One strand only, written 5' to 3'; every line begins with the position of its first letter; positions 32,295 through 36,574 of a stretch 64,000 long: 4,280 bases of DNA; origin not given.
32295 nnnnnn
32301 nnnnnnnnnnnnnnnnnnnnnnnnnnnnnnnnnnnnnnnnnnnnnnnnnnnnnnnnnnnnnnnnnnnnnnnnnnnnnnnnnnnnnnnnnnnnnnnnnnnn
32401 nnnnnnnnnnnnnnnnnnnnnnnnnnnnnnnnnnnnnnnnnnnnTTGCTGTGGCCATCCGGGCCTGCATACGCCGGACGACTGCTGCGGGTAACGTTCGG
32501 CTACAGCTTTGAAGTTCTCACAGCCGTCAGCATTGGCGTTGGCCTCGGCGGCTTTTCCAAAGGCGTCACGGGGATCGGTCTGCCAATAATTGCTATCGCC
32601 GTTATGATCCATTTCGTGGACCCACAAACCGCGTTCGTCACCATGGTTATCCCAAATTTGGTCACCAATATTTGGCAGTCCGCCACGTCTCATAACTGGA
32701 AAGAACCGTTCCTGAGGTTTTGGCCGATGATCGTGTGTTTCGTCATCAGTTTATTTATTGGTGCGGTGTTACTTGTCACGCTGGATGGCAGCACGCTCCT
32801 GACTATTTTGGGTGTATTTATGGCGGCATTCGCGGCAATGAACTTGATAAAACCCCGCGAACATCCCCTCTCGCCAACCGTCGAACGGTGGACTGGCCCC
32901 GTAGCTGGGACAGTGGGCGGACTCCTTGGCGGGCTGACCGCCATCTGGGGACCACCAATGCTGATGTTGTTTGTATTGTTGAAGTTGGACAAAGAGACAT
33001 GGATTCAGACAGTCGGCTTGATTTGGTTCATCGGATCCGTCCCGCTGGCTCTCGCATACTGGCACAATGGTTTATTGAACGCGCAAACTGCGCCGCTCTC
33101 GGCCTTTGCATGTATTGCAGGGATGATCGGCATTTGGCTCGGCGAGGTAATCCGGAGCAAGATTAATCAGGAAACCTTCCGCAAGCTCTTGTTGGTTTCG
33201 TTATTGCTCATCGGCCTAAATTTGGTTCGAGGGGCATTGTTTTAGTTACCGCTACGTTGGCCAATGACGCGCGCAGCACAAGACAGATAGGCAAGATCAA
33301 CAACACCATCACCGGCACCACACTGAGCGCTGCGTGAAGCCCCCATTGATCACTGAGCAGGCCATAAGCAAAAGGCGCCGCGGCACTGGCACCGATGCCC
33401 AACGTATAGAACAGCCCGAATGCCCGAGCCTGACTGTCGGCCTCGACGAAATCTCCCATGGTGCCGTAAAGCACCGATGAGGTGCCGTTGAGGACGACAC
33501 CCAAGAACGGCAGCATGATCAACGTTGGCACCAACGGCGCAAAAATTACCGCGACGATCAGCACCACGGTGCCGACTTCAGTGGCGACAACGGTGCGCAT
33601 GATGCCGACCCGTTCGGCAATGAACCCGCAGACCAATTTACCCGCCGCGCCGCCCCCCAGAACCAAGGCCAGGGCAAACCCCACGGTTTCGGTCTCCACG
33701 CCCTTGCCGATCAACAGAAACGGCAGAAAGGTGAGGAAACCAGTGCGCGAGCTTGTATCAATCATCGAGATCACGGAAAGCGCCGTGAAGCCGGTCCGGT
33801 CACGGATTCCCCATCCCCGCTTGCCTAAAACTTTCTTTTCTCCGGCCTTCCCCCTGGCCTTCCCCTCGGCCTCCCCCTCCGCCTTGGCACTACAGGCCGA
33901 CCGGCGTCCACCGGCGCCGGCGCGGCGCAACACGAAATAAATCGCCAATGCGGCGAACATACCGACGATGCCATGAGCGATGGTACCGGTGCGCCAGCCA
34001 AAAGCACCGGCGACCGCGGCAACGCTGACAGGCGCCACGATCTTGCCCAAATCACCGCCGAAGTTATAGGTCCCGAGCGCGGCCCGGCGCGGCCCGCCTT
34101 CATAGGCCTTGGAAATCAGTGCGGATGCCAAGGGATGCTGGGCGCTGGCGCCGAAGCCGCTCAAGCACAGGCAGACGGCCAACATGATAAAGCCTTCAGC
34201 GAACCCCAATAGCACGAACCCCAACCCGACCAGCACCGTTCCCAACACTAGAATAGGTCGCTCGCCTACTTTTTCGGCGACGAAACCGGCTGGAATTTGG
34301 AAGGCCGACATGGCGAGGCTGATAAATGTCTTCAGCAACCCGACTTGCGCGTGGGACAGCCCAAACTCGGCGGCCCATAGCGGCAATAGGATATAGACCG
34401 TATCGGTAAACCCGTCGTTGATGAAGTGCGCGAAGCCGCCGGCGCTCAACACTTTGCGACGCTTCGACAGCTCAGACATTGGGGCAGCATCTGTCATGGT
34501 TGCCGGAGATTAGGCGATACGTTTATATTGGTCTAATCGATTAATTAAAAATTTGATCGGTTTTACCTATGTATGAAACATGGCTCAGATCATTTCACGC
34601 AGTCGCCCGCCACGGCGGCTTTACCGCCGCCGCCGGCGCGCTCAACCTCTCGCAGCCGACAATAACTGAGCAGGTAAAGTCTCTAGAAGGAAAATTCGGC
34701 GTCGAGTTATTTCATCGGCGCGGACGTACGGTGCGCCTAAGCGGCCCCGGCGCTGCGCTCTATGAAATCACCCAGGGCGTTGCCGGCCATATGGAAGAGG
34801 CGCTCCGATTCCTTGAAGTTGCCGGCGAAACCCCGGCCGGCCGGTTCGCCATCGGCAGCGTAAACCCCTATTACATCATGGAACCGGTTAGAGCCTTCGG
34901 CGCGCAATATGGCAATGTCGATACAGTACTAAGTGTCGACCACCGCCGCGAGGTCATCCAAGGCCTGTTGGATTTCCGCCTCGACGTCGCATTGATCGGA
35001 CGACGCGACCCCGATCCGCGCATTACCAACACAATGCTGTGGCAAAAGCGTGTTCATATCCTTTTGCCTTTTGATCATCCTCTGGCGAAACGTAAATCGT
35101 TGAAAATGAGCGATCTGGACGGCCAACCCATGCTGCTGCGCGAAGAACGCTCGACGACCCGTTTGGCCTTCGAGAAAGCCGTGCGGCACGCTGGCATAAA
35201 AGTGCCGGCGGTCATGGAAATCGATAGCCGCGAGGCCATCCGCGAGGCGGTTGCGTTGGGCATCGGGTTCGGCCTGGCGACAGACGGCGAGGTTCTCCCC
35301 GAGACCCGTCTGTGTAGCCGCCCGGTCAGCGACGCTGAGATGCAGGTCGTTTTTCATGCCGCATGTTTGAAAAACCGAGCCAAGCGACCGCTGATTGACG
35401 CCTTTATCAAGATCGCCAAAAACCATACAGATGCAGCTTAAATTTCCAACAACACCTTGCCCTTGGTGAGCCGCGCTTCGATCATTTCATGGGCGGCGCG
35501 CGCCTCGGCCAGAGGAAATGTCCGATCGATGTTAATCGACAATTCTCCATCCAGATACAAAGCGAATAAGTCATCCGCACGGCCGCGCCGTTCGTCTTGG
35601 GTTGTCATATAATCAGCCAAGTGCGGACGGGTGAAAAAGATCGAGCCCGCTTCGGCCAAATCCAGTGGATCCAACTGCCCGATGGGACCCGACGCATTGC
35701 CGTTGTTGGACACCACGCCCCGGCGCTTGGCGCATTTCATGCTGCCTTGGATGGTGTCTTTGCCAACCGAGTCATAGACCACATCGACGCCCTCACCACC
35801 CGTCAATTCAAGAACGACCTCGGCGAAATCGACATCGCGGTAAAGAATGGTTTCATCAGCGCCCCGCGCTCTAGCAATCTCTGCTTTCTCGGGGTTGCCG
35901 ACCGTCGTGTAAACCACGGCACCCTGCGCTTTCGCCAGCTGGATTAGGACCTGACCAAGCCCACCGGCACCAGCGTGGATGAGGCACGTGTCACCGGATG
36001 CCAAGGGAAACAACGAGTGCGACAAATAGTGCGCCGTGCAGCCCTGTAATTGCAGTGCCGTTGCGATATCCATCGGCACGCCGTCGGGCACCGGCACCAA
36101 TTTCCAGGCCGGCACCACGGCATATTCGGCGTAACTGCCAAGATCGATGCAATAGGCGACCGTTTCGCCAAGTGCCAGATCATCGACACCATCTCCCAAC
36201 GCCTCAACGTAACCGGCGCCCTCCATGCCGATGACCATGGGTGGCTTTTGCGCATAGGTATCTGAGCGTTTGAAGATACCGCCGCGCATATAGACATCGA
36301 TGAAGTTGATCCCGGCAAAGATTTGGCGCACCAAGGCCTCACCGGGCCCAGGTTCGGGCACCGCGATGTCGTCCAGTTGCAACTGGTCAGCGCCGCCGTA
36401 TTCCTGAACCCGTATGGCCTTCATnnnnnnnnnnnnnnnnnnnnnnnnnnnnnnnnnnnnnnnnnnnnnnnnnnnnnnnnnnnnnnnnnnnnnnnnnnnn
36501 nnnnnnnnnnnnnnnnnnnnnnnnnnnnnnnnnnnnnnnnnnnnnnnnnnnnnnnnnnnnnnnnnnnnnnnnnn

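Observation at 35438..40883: IclR-headed operon: acylating aldehyde dehydrogenase + ADP-forming SucCD-like CoA ligase + quinone oxidoreductase; candidate sulfoacetate (or other succinate-analog) to aldehyde route feeding Xsc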

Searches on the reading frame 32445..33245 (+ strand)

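Call 4: search_protein_families(library=ncbifam, proteins=[window:32445-33245:+], max_evalue=0.00001)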
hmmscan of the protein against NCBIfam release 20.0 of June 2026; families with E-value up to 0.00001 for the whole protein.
window:32445-33245:+ (266 aa): 0 families

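Call 5: search_protein_families(library=pfam, proteins=[window:32445-33245:+], max_evalue=0.00001)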
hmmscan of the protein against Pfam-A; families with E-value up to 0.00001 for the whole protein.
window:32445-33245:+ (266 aa): 1 family
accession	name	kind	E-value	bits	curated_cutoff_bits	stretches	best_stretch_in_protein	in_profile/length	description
PF01925.25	TauE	-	1.1e-33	117.4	32.6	1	32-260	5-237/237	Sulfite exporter TauE/SafE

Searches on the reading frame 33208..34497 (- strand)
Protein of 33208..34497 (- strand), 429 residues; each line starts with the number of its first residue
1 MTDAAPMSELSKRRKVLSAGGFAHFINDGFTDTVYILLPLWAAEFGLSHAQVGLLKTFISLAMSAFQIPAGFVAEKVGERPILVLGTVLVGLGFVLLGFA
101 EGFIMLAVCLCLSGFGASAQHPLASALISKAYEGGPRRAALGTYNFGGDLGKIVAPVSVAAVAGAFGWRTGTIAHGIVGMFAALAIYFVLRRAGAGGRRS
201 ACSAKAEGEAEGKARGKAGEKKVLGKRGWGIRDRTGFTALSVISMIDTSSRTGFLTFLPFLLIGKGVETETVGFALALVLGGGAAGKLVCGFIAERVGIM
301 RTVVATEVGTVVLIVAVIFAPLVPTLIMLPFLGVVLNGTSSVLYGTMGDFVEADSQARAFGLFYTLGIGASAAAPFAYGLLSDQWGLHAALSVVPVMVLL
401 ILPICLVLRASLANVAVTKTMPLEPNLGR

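Call 4: search_protein_families(library=ncbifam, proteins=[window:33208-34497:-], max_evalue=0.00001)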
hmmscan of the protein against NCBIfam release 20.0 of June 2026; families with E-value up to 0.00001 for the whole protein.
window:33208-34497:- (429 aa): 23 families
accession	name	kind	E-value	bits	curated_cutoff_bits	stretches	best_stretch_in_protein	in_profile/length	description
TIGR00895.1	2A0115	subfamily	2.1e-22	79.6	418.55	2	10-190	11-192/398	aromatic acid/H+ symport family MFS transporter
TIGR00881.1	2A0104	subfamily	1.4e-21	76.9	407.75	1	36-390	16-378/379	phosphoglycerate transporter protein PgtP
TIGR00893.1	2A0114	subfamily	2.4e-21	76.1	395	1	43-400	22-390/399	D-galactonate transporter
NF008963.0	PRK12307.1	equivalog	3.4e-18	66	637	1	21-404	23-405/426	MFS transporter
TIGR00880.1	2_A_01_02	superfamily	3.7e-14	53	131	1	65-191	13-139/141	multidrug resistance protein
NF008661.1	PRK11663.1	subfamily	1e-13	51.1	564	1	35-192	50-207/439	MFS transporter family glucose-6-phosphate receptor UhpC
NF003024.0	PRK03893.1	subfamily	1.4e-12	47.2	604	2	257-405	298-452/497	sialate:H+ symport family MFS transporter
TIGR00897.2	2A0118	subfamily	4.8e-12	45.5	375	1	12-183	219-394/401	RbtT/DalT/CsbX family MFS transporter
NF008586.0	PRK11551.1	equivalog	4e-11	42.5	410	1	41-406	41-394/406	3-(3-hydroxy-phenyl)propionate transporter MhpT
NF049980.1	SfMCT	equivalog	1.6e-10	40.2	320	1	43-386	30-367/378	L-lactate MFS transporter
TIGR00896.1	CynX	subfamily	2.5e-09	36.7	406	1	37-385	22-349/355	CynX/NimT family MFS transporter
NF008654.0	PRK11652.1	equivalog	5.2e-08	32.2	479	1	31-191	24-185/397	multidrug efflux MFS transporter EmrD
TIGR00711.1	efflux_EmrB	subfamily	5.5e-08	32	230.2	1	33-192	20-179/485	DHA2 family efflux MFS transporter permease subunit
TIGR00891.1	2A0112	subfamily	1.7e-07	30.7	552.9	1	21-394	17-401/405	sialate:H+ symport family MFS transporter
NF038246.1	bile_salt_MFS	equivalog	2.1e-07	30.2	400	1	43-398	34-393/408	conjugated bile salt MFS transporter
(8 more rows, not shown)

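Call 5: search_protein_families(library=pfam, proteins=[window:33208-34497:-], max_evalue=0.00001)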
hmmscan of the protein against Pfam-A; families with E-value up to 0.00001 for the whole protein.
window:33208-34497:- (429 aa): 1 family
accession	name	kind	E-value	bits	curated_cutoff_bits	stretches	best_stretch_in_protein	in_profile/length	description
PF07690.21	MFS_1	-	8.1e-46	157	33.4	2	22-366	3-338/347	Major Facilitator Superfamily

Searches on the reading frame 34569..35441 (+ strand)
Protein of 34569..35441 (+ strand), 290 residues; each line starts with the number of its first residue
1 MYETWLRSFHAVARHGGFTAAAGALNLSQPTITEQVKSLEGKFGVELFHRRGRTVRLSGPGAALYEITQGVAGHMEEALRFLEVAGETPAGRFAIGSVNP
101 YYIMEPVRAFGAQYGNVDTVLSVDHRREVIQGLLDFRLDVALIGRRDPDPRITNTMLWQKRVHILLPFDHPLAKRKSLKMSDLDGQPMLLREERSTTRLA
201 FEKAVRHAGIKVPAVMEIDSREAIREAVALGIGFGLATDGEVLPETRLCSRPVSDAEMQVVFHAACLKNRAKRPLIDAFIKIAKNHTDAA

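Call 4: search_protein_families(library=ncbifam, proteins=[window:34569-35441:+], max_evalue=0.00001)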
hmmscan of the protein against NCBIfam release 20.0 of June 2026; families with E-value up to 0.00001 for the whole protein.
window:34569-35441:+ (290 aa): 44 families (the best 25 are shown)
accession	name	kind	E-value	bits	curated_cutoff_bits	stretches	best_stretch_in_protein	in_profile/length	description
TIGR03339.1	phn_lysR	subfamily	8.3e-77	258.2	341.1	1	6-283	2-279/279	aminoethylphosphonate catabolism associated LysR family transcriptional regulator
NF040786.1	LysR_Sec_metab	equivalog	3.3e-42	144.5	250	1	1-285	1-296/298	selenium metabolism-associated LysR family transcriptional regulator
NF045990.1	TransRegCbbRRhodb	equivalog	4.9e-35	121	450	1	6-245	11-255/304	LysR family regulator CbbR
NF008416.0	PRK11242.1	equivalog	2e-29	102.9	277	1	6-230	6-234/300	transcriptional regulator CynR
NF053705.1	TransRegGltCGpos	equivalog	5.6e-27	94.7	350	1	6-243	6-247/300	glutamate biosynthesis transcriptional regulator GltC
NF045775.1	acetoin_reg_AlsR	exception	1.2e-26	93.9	430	1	5-284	5-289/290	acetoin biosynthesis transcriptional regulator AlsR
NF040889.1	trans_reg_YeiE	equivalog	4.7e-24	85.1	480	1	7-234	9-234/288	DNA-binding transcriptional regulator YeiE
NF007439.0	PRK09986.1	equivalog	5.7e-24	85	290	1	6-240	12-252/296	LysR family transcriptional regulator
NF047711.1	PutUtilRegPtrR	equivalog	1.3e-23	83.6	400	1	4-237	4-234/283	putrescine utilization regulator PtrR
NF047520.1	trans_act_CidR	equivalog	3.4e-22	79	415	1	6-238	6-241/292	cidABC operon transcriptional activator CidR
NF008095.0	PRK10837.1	subfamily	3.4e-21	75.7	281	1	7-234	9-234/290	LysR family transcriptional regulator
NF008722.0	PRK11716.1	equivalog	1.2e-19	70.5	246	1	6-285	6-292/293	HTH-type transcriptional activator IlvY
NF009327.0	PRK12684.1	subfamily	3e-19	69.4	402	1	12-238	12-244/313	CysB family HTH-type transcriptional regulator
NF008361.0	PRK11151.1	equivalog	1.2e-18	67.4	329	1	10-245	10-248/305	DNA-binding transcriptional regulator OxyR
NF009324.0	PRK12679.1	equivalog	2.5e-18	66.3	491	1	17-239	18-245/316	HTH-type transcriptional regulator Cbl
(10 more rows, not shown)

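Call 5: search_protein_families(library=pfam, proteins=[window:34569-35441:+], max_evalue=0.00001)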
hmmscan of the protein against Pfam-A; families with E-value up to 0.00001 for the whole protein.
window:34569-35441:+ (290 aa): 2 families
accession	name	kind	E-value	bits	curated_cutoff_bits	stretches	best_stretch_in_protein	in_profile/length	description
PF03466.25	LysR_substrate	-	1.3e-35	123.2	28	1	89-286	4-207/209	LysR substrate binding domain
PF00126.33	HTH_1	-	1.4e-19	70.3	26.6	1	5-59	3-57/60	Bacterial regulatory helix-turn-helix protein, lysR family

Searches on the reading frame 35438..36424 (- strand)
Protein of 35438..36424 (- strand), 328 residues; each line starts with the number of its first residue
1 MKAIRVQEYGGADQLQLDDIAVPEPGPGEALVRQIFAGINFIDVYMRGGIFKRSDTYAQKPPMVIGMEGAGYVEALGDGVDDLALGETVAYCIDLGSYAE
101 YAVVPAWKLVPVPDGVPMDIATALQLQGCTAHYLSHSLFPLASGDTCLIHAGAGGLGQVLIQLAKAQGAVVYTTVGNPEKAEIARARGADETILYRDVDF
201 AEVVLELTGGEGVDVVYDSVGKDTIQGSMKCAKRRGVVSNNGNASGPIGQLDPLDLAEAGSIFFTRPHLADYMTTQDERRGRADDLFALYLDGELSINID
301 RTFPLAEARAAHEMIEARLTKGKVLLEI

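Call 4: search_protein_families(library=ncbifam, proteins=[window:35438-36424:-], max_evalue=0.00001)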
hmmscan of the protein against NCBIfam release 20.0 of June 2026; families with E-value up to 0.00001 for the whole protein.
window:35438-36424:- (328 aa): 23 families
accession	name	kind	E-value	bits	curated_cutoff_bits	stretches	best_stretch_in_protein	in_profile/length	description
NF008024.0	PRK10754.1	subfamily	1.2e-73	248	348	1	2-326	3-325/327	NADPH:quinone reductase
TIGR02824.1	quinone_pig3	subfamily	6.2e-59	199.6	296.8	1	1-327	1-324/325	putative NAD(P)H quinone oxidoreductase, PIG3 family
TIGR01751.1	crot-CoA-red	equivalog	4.1e-31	108.1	378.55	2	93-201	137-247/398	crotonyl-CoA carboxylase/reductase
NF041183.1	Pks2_ls1_myc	equivalog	1.9e-29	101.3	2400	1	6-328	1411-1729/2086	sulfolipid-1 biosynthesis phthioceranic/hydroxyphthioceranic acid synthase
NF010344.0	PRK13771.1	subfamily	1.4e-26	93.2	349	2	96-326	116-331/334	putative alcohol dehydrogenase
TIGR00692.1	tdh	equivalog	1.6e-21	76.7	458.35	1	96-230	117-249/340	L-threonine 3-dehydrogenase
NF041172.1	AcrlCoa_red_Thmprot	equivalog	2.2e-21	76.2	500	1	96-327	116-333/334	acryloyl-CoA reductase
NF003808.0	PRK05396.1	equivalog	7e-20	71.2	380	1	96-234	119-255/341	L-threonine 3-dehydrogenase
NF058644.1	CurcmRedCuraProt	equivalog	5.2e-17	61.9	440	1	11-229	14-227/336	NADPH-dependent curcumin/dihydrocurcumin reductase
TIGR03989.1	Rxyl_3153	subfamily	6.1e-17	61.9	440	2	86-239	129-284/370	NDMA-dependent alcohol dehydrogenase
TIGR03451.1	mycoS_dep_FDH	equivalog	2e-16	59.7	512.9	2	14-90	13-83/358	S-(hydroxymethyl)mycothiol dehydrogenase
TIGR02823.1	oxido_YhdH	subfamily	2.1e-16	59.7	297.25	1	3-247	2-247/324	acrylyl-CoA reductase family protein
TIGR02818.1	adh_III_F_hyde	equivalog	1.2e-15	57.4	543.95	2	86-234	128-278/368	S-(hydroxymethyl)glutathione dehydrogenase/class III alcohol dehydrogenase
NF006940.0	PRK09422.1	equivalog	1.8e-15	56.7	344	1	91-238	111-256/338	alcohol dehydrogenase AdhP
NF007489.0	PRK10083.1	equivalog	4e-15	55.6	376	1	12-90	9-82/339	Zn-dependent oxidoreductase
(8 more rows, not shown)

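Call 5: search_protein_families(library=pfam, proteins=[window:35438-36424:-], max_evalue=0.00001)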
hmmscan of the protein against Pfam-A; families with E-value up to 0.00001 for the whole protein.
window:35438-36424:- (328 aa): 3 families
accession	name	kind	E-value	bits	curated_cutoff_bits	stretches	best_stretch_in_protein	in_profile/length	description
PF00107.32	ADH_zinc_N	-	1.2e-23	83.9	31.8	1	155-253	1-99/129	Zinc-binding dehydrogenase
PF13602.12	ADH_zinc_N_2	-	1.9e-20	74.6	27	1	188-326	2-134/134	Zinc-binding dehydrogenase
PF08240.17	ADH_N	-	2e-16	60.6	23.5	1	26-114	1-104/104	Alcohol dehydrogenase GroES-like domain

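Call 70: search_solved_structures(query=window:35438-36424:-, max_evalue=1e-25)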
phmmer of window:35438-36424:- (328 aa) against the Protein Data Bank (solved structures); distinct sequences matched with E-value up to 1e-25: 23.
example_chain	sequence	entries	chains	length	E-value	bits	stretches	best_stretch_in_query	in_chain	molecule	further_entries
1wly_A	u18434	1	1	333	2.5e-73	250.4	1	5-326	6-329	2-haloacrylate reductase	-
9kuj_A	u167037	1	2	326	1.4e-67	231.5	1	2-326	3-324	Quinone oxidoreductase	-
4rvu_A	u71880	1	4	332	1.4e-65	225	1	1-326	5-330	Probable quinone reductase Qor (NADPH:quinone reductase) (Zeta-crystallin homolog protein)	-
4rvs_A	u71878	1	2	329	1.8e-65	224.6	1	1-326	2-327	Probable quinone reductase Qor (NADPH:quinone reductase) (Zeta-crystallin homolog protein)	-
8j6e_A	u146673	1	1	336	2.1e-60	208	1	27-327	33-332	Quinone oxidoreductase, putative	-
3jyl_A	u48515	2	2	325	3.2e-60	207.3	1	2-326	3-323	Quinone oxidoreductase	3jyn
1qor_A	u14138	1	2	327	6.4e-59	203.1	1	4-326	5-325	QUINONE OXIDOREDUCTASE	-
3qwa_A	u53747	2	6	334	1.5e-49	172.3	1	2-328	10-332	Probable quinone oxidoreductase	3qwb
9vxk_A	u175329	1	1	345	1.8e-49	172.1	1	1-326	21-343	Oxidoreductase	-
2eih_A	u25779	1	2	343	6.4e-38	134.1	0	95-328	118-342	Alcohol dehydrogenase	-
2oby_A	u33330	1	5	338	1.9e-36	129.3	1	2-328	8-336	Putative quinone oxidoreductase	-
2j8z_A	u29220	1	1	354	2.2e-36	129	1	2-328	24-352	QUINONE OXIDOREDUCTASE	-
4dup_A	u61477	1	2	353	5.9e-35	124.3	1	2-327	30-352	quinone oxidoreductase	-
6lhr_A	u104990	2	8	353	5.6e-30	108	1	6-326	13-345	Synaptic vesicle membrane protein VAT-1 homolog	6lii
6k9y_A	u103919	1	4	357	5.9e-30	107.9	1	6-326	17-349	Synaptic vesicle membrane protein VAT-1 homolog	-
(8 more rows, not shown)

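Call 81: search_solved_structures(query=window:35438-36424:-, max_evalue=1e-60, show_alignments=1)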
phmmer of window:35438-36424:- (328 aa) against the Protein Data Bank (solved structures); distinct sequences matched with E-value up to 1e-60: 4.
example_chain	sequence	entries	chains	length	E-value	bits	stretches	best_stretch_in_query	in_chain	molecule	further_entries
1wly_A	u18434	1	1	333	2.5e-73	250.4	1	5-326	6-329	2-haloacrylate reductase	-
9kuj_A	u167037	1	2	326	1.4e-67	231.5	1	2-326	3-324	Quinone oxidoreductase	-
4rvu_A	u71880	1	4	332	1.4e-65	225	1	1-326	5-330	Probable quinone reductase Qor (NADPH:quinone reductase) (Zeta-crystallin homolog protein)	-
4rvs_A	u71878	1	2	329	1.8e-65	224.6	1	1-326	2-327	Probable quinone reductase Qor (NADPH:quinone reductase) (Zeta-crystallin homolog protein)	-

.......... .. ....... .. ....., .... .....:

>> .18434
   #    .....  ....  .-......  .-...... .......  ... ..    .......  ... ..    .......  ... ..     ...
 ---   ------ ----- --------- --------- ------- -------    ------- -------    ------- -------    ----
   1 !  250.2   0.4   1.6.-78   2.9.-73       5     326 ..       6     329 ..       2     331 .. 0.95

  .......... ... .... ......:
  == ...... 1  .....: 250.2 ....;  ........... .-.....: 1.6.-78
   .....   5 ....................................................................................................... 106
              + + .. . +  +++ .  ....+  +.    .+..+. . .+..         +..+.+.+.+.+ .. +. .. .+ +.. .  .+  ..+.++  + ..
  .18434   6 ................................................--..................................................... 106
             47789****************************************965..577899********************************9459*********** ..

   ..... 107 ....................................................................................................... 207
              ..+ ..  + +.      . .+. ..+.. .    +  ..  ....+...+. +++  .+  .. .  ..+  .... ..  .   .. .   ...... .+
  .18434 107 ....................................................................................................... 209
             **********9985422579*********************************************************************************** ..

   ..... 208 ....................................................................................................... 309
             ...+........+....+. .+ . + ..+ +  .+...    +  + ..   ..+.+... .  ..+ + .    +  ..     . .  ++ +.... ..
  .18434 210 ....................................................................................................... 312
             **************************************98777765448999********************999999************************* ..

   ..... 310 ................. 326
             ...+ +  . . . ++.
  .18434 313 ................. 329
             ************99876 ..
